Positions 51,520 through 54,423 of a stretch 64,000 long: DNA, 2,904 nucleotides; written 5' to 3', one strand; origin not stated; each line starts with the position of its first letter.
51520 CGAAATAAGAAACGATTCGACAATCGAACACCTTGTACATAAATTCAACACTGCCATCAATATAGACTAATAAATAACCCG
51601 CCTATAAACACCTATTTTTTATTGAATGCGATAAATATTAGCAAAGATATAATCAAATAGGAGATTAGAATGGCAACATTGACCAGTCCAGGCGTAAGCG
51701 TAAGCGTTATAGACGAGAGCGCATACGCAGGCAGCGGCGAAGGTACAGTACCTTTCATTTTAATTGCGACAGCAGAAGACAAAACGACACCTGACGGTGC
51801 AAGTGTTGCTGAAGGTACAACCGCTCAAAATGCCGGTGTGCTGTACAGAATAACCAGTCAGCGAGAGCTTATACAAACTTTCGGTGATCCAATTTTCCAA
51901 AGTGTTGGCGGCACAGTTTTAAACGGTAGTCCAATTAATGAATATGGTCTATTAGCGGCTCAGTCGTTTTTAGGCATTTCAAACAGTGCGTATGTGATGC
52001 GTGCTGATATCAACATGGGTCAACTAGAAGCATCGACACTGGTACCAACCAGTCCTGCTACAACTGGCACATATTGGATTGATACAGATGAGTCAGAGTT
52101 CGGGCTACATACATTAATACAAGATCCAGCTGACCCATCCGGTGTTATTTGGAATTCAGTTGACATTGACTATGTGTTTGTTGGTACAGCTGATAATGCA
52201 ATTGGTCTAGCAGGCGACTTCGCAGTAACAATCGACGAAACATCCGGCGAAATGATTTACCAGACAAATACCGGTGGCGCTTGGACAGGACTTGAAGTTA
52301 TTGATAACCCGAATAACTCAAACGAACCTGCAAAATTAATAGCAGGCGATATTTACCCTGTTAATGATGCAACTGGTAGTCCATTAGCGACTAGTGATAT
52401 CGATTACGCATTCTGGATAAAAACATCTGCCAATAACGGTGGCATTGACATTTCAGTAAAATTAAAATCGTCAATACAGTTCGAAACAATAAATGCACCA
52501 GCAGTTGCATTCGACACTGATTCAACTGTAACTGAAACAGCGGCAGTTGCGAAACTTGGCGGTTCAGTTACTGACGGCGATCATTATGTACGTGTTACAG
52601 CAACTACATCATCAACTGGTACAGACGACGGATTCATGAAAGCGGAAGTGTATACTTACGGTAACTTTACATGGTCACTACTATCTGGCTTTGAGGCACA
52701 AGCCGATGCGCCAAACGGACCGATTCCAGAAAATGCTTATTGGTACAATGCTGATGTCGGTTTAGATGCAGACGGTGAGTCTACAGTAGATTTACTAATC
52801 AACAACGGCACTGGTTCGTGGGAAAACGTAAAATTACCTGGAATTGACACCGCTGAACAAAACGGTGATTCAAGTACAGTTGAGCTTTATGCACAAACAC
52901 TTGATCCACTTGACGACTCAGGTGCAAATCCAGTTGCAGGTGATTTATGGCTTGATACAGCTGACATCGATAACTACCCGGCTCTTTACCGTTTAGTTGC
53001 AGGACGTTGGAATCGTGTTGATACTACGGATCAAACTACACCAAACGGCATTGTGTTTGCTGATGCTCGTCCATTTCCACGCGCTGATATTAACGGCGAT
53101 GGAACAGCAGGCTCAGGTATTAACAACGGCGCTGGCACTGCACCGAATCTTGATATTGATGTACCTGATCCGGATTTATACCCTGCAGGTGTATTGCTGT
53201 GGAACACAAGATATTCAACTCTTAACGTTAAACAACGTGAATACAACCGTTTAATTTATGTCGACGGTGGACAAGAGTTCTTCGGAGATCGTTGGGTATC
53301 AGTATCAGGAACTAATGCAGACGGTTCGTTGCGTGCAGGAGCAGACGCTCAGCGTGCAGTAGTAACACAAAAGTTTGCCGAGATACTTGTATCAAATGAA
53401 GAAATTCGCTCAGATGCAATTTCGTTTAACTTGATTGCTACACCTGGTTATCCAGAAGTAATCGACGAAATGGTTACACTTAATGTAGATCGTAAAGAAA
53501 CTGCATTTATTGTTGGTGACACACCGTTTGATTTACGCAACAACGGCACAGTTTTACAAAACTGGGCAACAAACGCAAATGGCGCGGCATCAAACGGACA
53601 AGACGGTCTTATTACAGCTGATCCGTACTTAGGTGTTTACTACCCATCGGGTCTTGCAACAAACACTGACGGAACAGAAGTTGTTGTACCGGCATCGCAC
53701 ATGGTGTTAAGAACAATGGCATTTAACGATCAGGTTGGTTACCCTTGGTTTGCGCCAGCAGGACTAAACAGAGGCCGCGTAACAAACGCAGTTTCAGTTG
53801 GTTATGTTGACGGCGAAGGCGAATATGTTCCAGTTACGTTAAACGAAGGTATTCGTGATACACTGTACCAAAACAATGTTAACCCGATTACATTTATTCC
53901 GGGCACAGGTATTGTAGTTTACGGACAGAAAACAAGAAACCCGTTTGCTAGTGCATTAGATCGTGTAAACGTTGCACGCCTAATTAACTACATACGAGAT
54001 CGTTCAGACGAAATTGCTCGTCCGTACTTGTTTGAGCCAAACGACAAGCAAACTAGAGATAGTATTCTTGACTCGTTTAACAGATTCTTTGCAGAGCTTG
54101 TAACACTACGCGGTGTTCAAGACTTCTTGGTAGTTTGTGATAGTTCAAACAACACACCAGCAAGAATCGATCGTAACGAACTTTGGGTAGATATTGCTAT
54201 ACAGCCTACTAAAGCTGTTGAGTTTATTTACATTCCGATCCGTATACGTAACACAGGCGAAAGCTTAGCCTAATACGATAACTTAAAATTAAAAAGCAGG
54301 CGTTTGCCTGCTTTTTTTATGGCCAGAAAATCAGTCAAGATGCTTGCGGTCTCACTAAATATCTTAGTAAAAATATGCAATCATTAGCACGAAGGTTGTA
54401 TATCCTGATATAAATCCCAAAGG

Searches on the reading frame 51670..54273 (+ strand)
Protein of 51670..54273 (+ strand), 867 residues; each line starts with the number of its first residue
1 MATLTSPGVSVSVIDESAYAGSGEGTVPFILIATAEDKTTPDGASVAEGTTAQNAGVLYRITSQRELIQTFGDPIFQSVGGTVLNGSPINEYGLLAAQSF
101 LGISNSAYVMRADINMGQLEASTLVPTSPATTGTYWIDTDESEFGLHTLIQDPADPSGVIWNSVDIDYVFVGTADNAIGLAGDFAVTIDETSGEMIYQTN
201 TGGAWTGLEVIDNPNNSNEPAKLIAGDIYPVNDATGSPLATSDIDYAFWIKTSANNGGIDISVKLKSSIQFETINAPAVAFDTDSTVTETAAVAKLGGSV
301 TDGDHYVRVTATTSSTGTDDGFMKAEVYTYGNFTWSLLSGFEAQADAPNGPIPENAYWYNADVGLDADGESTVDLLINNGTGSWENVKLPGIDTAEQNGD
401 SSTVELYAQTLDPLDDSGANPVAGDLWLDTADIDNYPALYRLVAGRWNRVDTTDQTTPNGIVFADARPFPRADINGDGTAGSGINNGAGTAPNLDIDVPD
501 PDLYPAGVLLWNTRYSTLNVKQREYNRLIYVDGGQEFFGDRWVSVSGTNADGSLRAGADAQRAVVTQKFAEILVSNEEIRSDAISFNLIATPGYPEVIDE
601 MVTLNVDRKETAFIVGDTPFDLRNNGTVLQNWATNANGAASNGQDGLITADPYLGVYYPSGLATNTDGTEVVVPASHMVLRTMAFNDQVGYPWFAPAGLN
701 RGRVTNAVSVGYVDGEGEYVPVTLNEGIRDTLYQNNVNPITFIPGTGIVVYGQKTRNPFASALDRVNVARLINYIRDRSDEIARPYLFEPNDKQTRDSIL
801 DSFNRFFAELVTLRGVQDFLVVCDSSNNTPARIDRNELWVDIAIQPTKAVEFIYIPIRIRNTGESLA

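Call 8: search_protein_families(library=phrogs, proteins=[window:51670-54273:+], max_evalue=0.001)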
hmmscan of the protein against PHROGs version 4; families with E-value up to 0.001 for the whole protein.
window:51670-54273:+ (867 aa): 4 families
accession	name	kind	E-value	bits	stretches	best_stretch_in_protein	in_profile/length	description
phrog_10581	-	tail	5.8e-237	790.3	2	322-863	434-913/915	tail sheath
phrog_23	-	tail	3.7e-46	158.9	1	284-863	130-466/496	tail sheath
phrog_34521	-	tail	1.9e-14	53.5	1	655-853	753-944/962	tail sheath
phrog_19666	-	tail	1.7e-06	27.8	1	584-859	732-983/985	tail sheath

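Call 10: search_dna_similar(query=window:51670-54273:+, collection=phages, mode=protein, max_rows=25)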
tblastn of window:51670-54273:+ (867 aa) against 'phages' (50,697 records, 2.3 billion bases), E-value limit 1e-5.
Records with a match: 2668; places in all: 2735; records where one place covers at least 80% of the query: 27.
Best place of each record, by identity: <60% 2668.
By first word of the organism name: Escherichia 668; Synechococcus 379; Klebsiella 331; Salmonella 200; Vibrio 139; Shigella 89; Aeromonas 77; Acinetobacter 72; Erwinia 68; Cyanophage 61; and 66 more.
By host as written in the record: - 465; Escherichia coli 278; Klebsiella pneumoniae 115; Synechococcus 107; Erwinia amylovora 46; Escherichia coli O157:H7 38; Synechococcus sp. 38; Salmonella enterica 29; and 599 more.
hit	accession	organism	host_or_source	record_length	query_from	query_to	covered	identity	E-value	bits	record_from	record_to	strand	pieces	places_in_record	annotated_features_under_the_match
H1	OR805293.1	Pseudomonas phage Deifobo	Pseudomonas aeruginosa PAO1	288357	1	864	88%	50.2%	4e-168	728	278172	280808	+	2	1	tail sheath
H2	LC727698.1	Pseudomonas phage sp. 30-3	Pseudomonas aeruginosa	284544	1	864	88%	50.1%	5e-168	728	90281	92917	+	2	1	hypothetical protein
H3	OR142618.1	Pseudomonas phage Callisto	Pseudomonas aeruginosa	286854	1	864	88%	50.1%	9e-168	727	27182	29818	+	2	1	hypothetical protein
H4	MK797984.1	Pseudomonas phage vB_PaeM_PA5oct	-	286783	1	864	88%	50.1%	1e-167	727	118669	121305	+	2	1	tail sheath monomer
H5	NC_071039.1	Pseudomonas phage vB_PaeM_PA5oct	-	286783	1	864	88%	50.1%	1e-167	727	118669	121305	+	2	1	tail sheath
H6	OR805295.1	Pseudomonas phage Paride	Pseudomonas aeruginosa PAO1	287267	1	864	88%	50.1%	2e-167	726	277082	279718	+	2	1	tail sheath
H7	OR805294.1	Pseudomonas phage Ettore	Pseudomonas aeruginosa PAO1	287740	1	864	88%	50.1%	2e-167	726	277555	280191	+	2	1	tail sheath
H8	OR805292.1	Pseudomonas phage Cassandra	Pseudomonas aeruginosa PAO1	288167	1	864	88%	50.1%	2e-167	726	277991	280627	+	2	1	tail sheath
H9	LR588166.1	Pseudomonas phage vB_PaeM_MIJ3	-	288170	1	864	88%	50.1%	2e-167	726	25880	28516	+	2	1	tail sheath monomer: tail sheath monomer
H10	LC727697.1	Pseudomonas phage sp. 30-2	Pseudomonas aeruginosa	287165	1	864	88%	49.9%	4e-167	726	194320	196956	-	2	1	hypothetical protein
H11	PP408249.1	Pseudomonas phage vB_Pa-PAC2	Pseudomonas aeruginosa PAO1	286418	1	864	88%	49.8%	4e-166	722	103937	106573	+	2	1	tail sheath monomer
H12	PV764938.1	Sinorhizobium phage Phosso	Sinohrizobium meliloti NRRL L-50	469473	4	867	93%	44.9%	4e-148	639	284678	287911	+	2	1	tail sheath protein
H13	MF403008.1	Agrobacterium phage Atu_ph07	Agrobacterium tumefaciens C58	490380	1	866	88%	46.8%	6e-148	644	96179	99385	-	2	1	tail sheath monomer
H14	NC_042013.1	Agrobacterium phage Atu_ph07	Agrobacterium tumefaciens C58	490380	1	866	88%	46.8%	6e-148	644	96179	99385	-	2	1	tail sheath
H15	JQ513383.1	Klebsiella phage vB_KleM_RaK2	Klebsiella sp.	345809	1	862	88%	40.4%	3e-100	484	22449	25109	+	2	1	tail sheath protein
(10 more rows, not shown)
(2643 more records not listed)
